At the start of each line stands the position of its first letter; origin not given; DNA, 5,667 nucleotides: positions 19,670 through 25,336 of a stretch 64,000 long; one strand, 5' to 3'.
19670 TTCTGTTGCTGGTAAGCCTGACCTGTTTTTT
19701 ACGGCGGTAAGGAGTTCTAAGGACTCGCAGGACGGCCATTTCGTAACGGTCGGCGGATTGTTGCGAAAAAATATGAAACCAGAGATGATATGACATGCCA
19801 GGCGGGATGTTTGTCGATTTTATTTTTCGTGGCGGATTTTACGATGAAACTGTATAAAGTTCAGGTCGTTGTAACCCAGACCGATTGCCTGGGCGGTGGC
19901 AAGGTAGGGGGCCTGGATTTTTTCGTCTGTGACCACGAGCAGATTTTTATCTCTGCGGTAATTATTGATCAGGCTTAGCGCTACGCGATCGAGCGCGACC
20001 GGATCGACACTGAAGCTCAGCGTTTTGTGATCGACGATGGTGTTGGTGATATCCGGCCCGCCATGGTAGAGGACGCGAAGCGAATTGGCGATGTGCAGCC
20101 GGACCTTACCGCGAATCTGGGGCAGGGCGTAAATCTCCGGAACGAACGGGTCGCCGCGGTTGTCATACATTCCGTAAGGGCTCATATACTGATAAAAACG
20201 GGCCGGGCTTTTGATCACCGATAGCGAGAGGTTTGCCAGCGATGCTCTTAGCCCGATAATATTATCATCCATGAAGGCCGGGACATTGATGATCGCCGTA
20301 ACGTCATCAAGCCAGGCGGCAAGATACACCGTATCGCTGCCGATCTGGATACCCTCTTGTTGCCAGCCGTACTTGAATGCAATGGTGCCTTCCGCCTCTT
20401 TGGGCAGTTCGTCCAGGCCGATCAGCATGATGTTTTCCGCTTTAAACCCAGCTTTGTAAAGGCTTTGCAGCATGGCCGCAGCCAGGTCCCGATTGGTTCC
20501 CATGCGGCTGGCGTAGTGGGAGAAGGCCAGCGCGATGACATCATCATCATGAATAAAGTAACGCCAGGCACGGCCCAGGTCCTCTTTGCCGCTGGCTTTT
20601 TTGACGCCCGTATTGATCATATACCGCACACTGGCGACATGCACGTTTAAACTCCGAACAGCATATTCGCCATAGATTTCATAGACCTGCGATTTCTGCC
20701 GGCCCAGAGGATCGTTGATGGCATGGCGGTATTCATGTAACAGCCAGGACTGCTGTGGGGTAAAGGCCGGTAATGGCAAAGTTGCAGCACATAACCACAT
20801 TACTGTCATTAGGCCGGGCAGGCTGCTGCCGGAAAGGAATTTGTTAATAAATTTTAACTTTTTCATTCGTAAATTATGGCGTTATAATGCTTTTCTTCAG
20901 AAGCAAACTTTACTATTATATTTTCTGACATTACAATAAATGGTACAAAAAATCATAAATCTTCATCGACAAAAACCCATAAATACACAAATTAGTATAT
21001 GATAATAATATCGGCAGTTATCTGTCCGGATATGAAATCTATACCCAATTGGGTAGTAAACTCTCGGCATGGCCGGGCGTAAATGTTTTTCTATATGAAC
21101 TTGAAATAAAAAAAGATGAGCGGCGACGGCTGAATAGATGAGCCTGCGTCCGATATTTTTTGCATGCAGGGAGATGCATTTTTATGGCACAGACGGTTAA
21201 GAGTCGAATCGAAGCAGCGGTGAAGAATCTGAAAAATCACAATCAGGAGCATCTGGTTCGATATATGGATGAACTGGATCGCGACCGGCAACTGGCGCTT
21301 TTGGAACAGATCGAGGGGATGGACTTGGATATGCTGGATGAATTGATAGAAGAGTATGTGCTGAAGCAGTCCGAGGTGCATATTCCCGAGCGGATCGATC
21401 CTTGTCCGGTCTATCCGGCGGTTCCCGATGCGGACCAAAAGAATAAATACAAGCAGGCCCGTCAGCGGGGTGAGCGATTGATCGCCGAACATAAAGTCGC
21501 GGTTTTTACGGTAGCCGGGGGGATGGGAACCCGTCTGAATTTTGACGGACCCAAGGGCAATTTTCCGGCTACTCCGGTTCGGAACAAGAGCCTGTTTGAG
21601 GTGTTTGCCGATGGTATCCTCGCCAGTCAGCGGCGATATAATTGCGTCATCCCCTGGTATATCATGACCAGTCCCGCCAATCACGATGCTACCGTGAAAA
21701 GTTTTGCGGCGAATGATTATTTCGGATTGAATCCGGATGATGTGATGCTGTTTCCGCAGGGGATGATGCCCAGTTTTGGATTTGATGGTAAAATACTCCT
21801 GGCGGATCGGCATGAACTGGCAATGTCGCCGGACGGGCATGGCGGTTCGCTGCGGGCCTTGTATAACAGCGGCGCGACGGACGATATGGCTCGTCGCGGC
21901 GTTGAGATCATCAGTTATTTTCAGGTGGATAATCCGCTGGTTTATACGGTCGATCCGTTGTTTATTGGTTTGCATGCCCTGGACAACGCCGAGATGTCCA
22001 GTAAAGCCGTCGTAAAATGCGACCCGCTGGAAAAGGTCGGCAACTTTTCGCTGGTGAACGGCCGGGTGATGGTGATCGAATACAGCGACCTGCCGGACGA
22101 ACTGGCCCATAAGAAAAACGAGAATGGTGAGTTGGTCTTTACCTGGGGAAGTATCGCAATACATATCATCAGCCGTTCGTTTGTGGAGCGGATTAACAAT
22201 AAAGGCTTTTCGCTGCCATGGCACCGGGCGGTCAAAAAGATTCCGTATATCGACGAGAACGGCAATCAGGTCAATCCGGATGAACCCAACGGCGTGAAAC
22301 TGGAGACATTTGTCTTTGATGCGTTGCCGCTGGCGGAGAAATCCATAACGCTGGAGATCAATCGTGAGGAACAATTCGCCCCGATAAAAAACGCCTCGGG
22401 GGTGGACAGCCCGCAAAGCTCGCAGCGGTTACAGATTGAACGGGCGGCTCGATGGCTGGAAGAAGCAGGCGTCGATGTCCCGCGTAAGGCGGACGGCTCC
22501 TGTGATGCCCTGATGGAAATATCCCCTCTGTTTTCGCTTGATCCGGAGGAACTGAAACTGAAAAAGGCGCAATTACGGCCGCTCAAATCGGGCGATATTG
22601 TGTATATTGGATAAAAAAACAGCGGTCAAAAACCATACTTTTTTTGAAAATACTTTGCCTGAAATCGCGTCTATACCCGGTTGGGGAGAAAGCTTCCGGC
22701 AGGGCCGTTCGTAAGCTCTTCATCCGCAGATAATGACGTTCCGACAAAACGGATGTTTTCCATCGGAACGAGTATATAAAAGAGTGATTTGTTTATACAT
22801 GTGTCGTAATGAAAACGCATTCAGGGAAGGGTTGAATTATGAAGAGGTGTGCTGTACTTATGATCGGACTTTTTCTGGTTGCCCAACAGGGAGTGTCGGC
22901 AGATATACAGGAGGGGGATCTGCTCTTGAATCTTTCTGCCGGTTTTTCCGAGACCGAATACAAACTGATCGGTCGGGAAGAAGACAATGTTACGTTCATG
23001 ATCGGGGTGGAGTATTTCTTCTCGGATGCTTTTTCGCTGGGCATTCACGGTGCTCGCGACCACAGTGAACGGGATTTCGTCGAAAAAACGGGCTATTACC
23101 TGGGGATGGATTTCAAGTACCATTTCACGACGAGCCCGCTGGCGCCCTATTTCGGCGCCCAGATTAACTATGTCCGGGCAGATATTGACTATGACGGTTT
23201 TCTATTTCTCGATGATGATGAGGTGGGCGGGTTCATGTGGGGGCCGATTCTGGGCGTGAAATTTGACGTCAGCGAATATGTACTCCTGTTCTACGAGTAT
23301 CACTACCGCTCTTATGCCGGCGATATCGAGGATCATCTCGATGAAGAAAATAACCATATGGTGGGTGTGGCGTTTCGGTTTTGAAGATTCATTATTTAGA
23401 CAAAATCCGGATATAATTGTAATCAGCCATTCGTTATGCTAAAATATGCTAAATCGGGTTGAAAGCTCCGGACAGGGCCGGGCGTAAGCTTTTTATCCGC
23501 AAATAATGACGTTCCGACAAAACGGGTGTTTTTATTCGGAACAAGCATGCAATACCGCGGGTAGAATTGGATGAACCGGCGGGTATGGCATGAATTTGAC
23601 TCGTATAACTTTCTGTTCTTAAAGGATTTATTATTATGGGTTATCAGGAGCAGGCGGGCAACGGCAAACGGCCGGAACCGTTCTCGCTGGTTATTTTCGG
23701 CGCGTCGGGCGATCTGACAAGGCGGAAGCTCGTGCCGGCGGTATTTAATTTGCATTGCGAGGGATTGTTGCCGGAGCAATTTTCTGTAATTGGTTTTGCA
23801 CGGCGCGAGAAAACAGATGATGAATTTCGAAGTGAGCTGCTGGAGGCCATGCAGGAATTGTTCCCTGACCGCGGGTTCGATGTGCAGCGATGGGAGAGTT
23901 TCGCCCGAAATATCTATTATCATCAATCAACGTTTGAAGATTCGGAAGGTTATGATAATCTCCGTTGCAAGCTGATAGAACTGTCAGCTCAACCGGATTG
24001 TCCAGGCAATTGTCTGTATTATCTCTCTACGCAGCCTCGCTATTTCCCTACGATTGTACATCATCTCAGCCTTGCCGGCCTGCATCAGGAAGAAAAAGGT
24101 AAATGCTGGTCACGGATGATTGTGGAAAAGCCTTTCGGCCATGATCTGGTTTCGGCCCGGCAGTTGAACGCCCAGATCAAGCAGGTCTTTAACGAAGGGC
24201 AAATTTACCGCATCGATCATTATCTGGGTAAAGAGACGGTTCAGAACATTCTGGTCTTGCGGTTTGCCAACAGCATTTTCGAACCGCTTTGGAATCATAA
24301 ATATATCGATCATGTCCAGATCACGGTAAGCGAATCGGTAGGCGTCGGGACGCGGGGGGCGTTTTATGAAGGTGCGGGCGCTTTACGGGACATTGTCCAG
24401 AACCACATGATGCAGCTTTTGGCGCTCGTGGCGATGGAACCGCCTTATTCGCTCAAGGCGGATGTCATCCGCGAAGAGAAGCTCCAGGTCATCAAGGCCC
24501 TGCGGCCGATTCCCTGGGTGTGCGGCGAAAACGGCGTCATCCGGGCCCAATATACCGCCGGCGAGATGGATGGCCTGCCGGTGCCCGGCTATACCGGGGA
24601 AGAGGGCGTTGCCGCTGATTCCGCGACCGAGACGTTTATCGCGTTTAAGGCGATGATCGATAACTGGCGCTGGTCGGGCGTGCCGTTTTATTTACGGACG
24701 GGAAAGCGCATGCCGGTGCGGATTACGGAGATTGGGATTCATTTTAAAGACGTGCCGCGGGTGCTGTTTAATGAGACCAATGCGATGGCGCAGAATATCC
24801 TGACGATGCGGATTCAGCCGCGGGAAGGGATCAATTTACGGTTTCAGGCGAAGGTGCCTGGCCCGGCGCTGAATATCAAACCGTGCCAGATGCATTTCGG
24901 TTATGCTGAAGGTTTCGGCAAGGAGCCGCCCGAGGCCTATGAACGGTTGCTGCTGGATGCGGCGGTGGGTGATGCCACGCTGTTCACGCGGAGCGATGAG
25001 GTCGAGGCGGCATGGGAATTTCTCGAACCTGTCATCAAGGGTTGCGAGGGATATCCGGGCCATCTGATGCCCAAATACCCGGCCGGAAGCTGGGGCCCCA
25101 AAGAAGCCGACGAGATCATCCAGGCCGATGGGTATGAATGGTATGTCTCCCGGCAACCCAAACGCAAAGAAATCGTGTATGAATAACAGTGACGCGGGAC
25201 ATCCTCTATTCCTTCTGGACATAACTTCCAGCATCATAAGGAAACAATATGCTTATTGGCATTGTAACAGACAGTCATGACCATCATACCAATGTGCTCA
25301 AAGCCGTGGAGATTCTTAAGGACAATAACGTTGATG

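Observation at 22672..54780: Family-1 repeats show a strong orientation bias relative to transcription (8 of 9 copies between co-directional genes)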

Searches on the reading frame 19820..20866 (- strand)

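Call 49: search_protein_families(library=pfam, proteins=[window:19820-20866:-])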
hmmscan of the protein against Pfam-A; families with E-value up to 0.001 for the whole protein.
window:19820-20866:- (348 aa): 1 family
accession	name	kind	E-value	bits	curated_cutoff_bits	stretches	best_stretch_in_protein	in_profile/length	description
PF04015.17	DUF362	-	1.1e-05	26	24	1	173-297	81-199/200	Domain of unknown function (DUF362)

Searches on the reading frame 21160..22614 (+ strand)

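Call 13: search_protein_families(library=pfam, proteins=[window:21160-22614:+])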
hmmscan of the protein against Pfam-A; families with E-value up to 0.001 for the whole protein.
window:21160-22614:+ (484 aa): 1 family
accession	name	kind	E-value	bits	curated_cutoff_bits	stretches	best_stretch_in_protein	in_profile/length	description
PF01704.24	UDPGP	-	3.3e-38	131.9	22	1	92-414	32-340/413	UTP--glucose-1-phosphate uridylyltransferase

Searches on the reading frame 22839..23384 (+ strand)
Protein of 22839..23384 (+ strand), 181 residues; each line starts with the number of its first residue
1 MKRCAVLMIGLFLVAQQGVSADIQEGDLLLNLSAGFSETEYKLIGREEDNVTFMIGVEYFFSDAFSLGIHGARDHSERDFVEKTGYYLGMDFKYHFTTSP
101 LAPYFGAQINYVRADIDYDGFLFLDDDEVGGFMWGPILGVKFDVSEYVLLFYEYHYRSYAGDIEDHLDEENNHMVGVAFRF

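Call 13: search_protein_families(library=pfam, proteins=[window:22839-23384:+])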
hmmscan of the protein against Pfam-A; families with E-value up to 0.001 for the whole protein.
window:22839-23384:+ (181 aa): 2 families
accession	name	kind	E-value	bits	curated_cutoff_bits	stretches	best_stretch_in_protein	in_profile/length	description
PF13505.12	OMP_b-brl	-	1.2e-13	52.1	28.7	1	11-181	8-175/175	Outer membrane protein beta-barrel domain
PF02462.21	Opacity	-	0.00021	21.8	21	1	83-181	27-126/126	Opacity family porin protein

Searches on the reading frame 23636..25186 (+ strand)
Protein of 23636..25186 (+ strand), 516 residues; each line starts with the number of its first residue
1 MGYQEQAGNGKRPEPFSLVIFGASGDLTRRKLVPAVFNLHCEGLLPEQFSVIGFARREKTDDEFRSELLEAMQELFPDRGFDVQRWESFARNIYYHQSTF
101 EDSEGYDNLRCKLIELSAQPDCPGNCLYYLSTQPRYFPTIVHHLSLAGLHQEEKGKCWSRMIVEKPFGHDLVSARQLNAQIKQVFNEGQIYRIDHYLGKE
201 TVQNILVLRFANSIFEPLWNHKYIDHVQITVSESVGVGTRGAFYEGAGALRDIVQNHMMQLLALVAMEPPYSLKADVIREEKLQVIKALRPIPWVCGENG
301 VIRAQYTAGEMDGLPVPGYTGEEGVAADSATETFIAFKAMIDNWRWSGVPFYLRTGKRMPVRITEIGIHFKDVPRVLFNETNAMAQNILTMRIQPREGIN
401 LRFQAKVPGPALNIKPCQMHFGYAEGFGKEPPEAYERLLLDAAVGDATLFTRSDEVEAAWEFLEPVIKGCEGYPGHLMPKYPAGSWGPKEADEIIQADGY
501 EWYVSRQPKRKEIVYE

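Call 13: search_protein_families(library=pfam, proteins=[window:23636-25186:+])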
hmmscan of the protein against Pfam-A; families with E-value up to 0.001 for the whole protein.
window:23636-25186:+ (516 aa): 2 families
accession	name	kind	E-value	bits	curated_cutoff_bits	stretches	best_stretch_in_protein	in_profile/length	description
PF02781.21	G6PD_C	-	1.6e-119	398.8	27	1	206-502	1-295/296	Glucose-6-phosphate dehydrogenase, C-terminal domain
PF00479.28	G6PD_N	-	3.6e-63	214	22.1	1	19-204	1-183/183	Glucose-6-phosphate dehydrogenase, NAD binding domain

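Call 14: find_related_loci(query=window:23636-25186:+, collection=genome_contigs, flank=10000)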
Query window:23636-25186:+ (516 aa) in genome_contigs; peptide patterns used: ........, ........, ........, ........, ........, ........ (x = any residue, [..] = any of these).
404 stretches matched a pattern; 389 encode a relative of the query (tblastn E <= 1e-3); the best 80 are kept; 80 distinct loci.
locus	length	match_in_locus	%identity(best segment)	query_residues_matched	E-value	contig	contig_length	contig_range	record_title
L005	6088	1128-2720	59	1-510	0e+0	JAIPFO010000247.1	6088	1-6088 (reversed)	MAG: Phycisphaerae bacterium isolate Tobar13.5m-G41 Tobar13-5m-C13301, whole genome shotgun sequence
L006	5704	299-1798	59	13-510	0e+0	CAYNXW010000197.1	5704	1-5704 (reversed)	MAG TPA_asm: uncultured Pirellulales bacterium isolate binchicken_co334_357 genome assembly, contig: NODE_28311_length_5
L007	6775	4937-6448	54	14-510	0e+0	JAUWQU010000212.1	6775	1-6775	MAG: Phycisphaerae bacterium isolate CSMAG_2510 CSMAG_2510_k141_147226_length_6775_cov_6.9087, whole genome shotgun sequ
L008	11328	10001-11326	61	14-451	0e+0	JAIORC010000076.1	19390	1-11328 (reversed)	MAG: Phycisphaerae bacterium isolate SMBSF08 20071_Bin_7_contigs_1_c_000000000520, whole genome shotgun sequence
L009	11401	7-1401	59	42-509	2e-177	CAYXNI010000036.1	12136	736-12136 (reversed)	MAG TPA_asm: uncultured Planctomycetota bacterium isolate SRP178699_co1_473 genome assembly, contig: NODE_7078_length_12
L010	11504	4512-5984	53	14-502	2e-174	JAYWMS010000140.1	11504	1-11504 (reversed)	MAG: Nitrospirota bacterium isolate DY22_TVG06_BIN6 k141_162708, whole genome shotgun sequence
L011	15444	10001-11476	52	12-502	3e-174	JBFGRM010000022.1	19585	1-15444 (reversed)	MAG: Nitrospiraceae bacterium isolate Mix_sand04.2021.02.Z.16 k141_533765_length_19585_cov_12.4172, whole genome shotgun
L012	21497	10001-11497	54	6-502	1e-173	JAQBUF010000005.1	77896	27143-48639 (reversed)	MAG: Nitrospirae bacterium isolate casp150-mb.14 NODE_755_length_77896_cov_0.628225, whole genome shotgun sequence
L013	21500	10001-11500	52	5-502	1e-173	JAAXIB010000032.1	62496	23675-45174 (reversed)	MAG: Nitrospirales bacterium isolate Plut_88904 unfiltered_Plut_88904_genomic_contig_415448, whole genome shotgun sequen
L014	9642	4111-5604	52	7-502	1e-173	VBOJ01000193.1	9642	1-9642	MAG: Nitrospirae bacterium isolate NS_7 14_1009_16_40cm_scaffold_74198, whole genome shotgun sequence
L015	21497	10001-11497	52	3-502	3e-173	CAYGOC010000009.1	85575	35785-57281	MAG TPA_asm: uncultured bacterium isolate ERP117304_co1_108 genome assembly, contig: NODE_357_length_85575_cov_18.004747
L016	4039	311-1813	52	6-504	1e-179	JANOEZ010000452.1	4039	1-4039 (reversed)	MAG: Nitrospirota bacterium isolate SOY_65_concoct_395 SOY_65_k141_2459464, whole genome shotgun sequence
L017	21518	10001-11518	52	4-502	4e-173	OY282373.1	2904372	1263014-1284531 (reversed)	MAG: uncultured Nitrospirales bacterium genome assembly, chromosome: 1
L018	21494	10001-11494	52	7-502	6e-173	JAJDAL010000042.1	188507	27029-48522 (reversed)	MAG: Deltaproteobacteria bacterium isolate OFTM280 OFTM280_41, whole genome shotgun sequence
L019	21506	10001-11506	52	3-502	2e-172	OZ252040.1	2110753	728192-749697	MAG: Nitrospirales bacterium isolate 83231f25-c8cf-40c5-a73a-07b957b23052 genome assembly, chromosome: 1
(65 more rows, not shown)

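Call 25: find_homologous_proteins(query=window:23636-25186:+, max_evalue=1e-100)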
Query window:23636-25186:+ (516 aa): 7992 proteins with E <= 1e-100 among 8000 candidates; the best 120 are listed.
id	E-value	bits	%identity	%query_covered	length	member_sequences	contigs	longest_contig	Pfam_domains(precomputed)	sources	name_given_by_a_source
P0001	0.0e+0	1215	100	100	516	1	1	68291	PF02781.22,PF00479.29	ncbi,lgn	-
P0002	1.4e-223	761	66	96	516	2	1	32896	PF02781.22,PF00479.29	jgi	-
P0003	2.7e-221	754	64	97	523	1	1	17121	PF02781.22,PF00479.29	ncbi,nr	ncbi:MAG: glucose-6-phosphate dehydrogenase [Sedimentisphaerales bacterium]|nr:glucose-6-phosphate d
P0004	6.2e-219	746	64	97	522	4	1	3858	PF02781.22,PF00479.29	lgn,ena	-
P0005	3.2e-213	727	62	98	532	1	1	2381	PF02781.22,PF00479.29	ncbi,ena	-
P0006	2.2e-212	725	64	96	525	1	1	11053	PF02781.22,PF00479.29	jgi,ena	-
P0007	4.2e-211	720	62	98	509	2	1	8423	PF02781.22,PF00479.29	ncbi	ncbi:MAG: glucose-6-phosphate dehydrogenase [Planctomycetota bacterium]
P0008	9.6e-211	719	63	97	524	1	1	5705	PF02781.22,PF00479.29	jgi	-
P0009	1.3e-210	719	63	97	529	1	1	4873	PF02781.22,PF00479.29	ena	-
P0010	1.4e-209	715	62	98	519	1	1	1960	PF02781.22,PF00479.29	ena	-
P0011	3.3e-209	714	62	97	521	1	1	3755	PF02781.22,PF00479.29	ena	-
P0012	8.2e-209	713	62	97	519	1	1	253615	PF02781.22,PF00479.29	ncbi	ncbi:MAG: glucose-6-phosphate dehydrogenase [Planctomycetota bacterium]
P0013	9.6e-208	709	62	97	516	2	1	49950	PF02781.22,PF00479.29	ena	-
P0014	1.4e-207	709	63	96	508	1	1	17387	PF02781.22,PF00479.29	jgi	-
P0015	1.6e-206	705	62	96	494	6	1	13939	PF02781.22,PF00479.29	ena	-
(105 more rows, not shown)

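Call 26: find_encoding_contigs(protein=P0001, flank=10000, max_places=10)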
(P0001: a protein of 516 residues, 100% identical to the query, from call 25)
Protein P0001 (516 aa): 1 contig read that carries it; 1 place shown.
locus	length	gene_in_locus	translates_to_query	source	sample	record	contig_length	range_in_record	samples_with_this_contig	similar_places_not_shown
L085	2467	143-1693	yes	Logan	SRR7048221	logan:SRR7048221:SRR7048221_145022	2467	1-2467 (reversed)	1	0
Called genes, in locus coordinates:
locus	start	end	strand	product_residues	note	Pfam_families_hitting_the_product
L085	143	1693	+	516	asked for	PF00479:G6PD_N, PF02781:G6PD_C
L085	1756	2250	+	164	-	PF00149:Metallophos, PF12850:Metallophos_2, PF14582:Metallophos_3 (weak)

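Call 45: list_cluster_members(proteins=[P0001, P0122, P0123, P0121])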
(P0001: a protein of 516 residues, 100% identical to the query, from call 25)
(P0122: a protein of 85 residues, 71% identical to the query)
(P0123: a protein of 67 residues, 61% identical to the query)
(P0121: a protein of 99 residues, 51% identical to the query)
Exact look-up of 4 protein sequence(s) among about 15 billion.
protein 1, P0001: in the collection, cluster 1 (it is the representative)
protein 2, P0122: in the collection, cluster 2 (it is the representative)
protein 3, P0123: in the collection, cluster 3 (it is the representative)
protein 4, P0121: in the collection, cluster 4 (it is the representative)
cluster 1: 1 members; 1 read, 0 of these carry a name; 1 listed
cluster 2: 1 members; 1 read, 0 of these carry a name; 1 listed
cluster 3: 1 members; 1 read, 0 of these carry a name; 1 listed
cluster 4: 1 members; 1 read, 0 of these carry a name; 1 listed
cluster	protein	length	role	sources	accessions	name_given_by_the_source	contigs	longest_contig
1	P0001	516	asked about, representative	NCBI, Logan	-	-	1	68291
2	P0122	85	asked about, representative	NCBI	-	-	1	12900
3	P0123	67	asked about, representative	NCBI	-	-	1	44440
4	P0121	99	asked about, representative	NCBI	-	-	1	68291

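Call 59: find_encoding_contigs(protein=P0002, flank=8000, max_places=3)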
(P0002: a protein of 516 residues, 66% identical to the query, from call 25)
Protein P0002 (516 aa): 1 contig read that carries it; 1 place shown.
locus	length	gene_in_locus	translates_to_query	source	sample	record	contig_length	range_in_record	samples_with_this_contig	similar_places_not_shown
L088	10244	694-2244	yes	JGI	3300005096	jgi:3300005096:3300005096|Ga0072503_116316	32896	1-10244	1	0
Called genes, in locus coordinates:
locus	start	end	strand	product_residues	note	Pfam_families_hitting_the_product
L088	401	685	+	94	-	-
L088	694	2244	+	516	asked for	PF00479:G6PD_N, PF02781:G6PD_C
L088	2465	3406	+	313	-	PF00890:FAD_binding_2 (faint), PF01266:DAO (faint), PF01946:Thi4 (faint), PF03486:HI0933_like (faint), PF07992:Pyr_redox_2, PF12831:FAD_oxidored, PF13738:Pyr_redox_3, PF00070:Pyr_redox, +1 more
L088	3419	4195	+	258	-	PF02535:Zip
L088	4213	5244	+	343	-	PF08240:ADH_N, PF16912:Glu_dehyd_C (weak), PF00107:ADH_zinc_N, PF13602:ADH_zinc_N_2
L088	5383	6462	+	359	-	PF00180:Iso_dh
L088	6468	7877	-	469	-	PF06253:MTTB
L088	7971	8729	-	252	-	-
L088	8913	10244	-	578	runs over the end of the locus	PF13439:Glyco_transf_4 (weak)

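Call 60: find_encoding_contigs(protein=P0003, flank=8000, max_places=3)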
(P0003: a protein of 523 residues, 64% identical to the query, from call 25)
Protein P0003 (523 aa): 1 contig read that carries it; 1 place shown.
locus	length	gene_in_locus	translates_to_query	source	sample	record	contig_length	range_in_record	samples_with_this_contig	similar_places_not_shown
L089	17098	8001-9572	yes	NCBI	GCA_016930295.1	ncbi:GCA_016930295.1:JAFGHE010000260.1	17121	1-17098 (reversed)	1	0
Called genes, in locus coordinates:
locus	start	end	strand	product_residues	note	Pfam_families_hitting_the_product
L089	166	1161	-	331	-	PF01207:Dus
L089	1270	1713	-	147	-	-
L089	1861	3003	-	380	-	PF13439:Glyco_transf_4, PF13579:Glyco_trans_4_4, PF20706:GT4-conflict, PF00534:Glycos_transf_1, PF13692:Glyco_trans_1_4, PF13524:Glyco_trans_1_2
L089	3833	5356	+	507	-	PF00245:Alk_phosphatase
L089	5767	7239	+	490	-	PF00245:Alk_phosphatase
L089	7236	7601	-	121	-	-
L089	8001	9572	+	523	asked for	PF00479:G6PD_N, PF02781:G6PD_C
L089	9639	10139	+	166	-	PF00149:Metallophos, PF12850:Metallophos_2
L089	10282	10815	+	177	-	PF00160:Pro_isomerase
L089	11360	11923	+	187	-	PF12728:HTH_17, PF00072:Response_reg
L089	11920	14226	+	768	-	PF08668:HDOD, PF01966:HD, PF00512:HisKA, PF02518:HATPase_c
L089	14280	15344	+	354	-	PF01590:GAF (weak)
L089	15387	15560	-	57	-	PF12797:Fer4_2 (weak), PF12837:Fer4_6 (weak), PF13237:Fer4_10, PF14697:Fer4_21, PF00037:Fer4, PF12838:Fer4_7, PF13187:Fer4_9, PF00037:Fer4, +8 more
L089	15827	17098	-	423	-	PF02985:HEAT (faint)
